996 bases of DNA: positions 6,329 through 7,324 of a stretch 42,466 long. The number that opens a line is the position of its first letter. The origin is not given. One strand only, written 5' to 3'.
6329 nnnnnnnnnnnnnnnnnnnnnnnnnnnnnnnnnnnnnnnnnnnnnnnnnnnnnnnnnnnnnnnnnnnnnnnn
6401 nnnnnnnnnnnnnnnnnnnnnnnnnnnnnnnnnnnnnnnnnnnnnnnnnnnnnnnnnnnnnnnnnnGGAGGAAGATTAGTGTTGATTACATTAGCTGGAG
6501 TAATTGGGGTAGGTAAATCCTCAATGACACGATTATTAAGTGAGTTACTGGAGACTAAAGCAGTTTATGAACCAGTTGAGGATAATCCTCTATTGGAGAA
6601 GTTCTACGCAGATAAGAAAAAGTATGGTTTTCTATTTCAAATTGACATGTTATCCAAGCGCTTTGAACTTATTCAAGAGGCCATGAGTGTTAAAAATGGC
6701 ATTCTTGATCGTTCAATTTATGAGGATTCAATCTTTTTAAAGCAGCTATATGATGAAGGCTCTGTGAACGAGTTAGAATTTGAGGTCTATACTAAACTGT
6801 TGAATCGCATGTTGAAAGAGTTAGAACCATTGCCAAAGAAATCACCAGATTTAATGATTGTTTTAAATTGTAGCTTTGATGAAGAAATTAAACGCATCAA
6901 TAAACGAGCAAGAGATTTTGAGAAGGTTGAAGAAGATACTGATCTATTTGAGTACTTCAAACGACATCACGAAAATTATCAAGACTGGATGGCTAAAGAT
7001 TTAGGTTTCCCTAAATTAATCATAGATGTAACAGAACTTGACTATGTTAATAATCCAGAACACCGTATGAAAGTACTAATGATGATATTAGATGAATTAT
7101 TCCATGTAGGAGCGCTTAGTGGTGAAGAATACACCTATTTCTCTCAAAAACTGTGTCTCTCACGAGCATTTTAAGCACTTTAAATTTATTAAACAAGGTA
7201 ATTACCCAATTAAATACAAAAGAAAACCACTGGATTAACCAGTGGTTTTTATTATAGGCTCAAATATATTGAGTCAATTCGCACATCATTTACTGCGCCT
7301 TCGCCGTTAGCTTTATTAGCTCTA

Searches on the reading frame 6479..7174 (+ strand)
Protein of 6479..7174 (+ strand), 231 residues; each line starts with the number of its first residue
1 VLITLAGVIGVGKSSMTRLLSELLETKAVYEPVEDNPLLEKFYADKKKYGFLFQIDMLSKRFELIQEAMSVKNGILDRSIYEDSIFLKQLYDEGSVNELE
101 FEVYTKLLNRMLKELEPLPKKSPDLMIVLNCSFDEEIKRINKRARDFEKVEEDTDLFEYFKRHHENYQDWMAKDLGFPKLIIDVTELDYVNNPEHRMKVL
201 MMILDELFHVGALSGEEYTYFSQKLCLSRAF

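Call 76: search_protein_families(library=pfam, proteins=[window:6479-7174:+], max_evalue=0.01)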
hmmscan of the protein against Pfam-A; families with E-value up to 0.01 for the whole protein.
window:6479-7174:+ (231 aa): 4 families
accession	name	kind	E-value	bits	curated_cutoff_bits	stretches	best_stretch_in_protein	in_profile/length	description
PF01712.25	dNK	-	3.2e-40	138.5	27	1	3-203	1-198/203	Deoxynucleoside kinase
PF02223.23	Thymidylate_kin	-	1.2e-06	28.8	27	1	10-164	6-160/185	Thymidylate kinase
PF13238.12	AAA_18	-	1.9e-06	28.8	29.4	1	3-151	1-119/128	AAA domain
PF07120.17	DUF1376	-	0.0026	18.5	30.1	1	97-153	18-74/86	Protein of unknown function (DUF1376)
